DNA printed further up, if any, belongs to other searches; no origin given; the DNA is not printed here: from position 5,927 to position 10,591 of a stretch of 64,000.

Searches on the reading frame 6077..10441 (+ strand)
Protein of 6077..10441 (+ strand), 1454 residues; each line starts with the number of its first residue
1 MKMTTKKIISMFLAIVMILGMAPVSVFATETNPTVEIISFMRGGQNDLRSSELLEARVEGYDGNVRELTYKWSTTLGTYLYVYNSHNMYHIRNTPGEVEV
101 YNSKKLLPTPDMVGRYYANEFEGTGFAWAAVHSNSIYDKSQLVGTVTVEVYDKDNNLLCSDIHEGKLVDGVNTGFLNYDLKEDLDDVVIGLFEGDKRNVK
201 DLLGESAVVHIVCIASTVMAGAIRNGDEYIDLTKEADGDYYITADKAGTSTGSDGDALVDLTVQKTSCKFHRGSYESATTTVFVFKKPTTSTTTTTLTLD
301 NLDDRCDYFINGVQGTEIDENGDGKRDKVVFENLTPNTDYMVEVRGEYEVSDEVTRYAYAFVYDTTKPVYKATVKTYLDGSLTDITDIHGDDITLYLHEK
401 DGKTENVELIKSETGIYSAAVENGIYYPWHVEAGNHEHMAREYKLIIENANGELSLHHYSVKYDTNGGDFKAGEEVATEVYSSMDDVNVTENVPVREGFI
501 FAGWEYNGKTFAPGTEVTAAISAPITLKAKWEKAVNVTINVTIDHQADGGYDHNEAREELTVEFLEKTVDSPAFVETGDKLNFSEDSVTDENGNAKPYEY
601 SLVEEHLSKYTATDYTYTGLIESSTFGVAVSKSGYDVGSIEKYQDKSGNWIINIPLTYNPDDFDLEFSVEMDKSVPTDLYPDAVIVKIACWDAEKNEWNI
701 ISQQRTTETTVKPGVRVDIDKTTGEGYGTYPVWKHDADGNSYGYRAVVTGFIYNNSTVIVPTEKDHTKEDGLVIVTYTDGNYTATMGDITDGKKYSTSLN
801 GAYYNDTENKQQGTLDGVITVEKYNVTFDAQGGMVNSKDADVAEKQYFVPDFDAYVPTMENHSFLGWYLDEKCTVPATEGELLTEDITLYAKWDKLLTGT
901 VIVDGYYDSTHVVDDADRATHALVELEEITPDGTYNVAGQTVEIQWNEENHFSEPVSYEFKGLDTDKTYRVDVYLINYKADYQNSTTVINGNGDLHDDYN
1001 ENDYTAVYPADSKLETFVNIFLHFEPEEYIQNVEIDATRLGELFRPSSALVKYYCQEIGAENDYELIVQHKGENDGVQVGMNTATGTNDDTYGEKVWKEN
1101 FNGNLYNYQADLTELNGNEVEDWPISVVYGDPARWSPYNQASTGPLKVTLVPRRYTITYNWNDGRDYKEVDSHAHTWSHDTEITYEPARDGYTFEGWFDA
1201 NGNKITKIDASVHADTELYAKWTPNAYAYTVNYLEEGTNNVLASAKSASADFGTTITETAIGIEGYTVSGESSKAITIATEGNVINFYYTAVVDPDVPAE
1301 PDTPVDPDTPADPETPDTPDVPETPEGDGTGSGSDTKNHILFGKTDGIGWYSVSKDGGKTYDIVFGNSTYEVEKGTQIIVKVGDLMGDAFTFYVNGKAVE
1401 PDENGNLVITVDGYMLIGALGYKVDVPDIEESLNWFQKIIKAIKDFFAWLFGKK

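Call 80: search_protein_families(library=pfam, proteins=[window:6077-10441:+], max_evalue=0.01)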
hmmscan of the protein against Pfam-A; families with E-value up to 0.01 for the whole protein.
window:6077-10441:+ (1454 aa): 2 families
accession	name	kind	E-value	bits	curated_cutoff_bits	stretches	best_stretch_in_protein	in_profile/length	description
PF09479.16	Flg_new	-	1.9e-21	76.3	27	3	824-892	1-65/65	Listeria-Bacteroides repeat domain (List_Bact_rpt)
PF00041.27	fn3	-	0.00015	22.4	25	0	318-349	43-71/84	Fibronectin type III domain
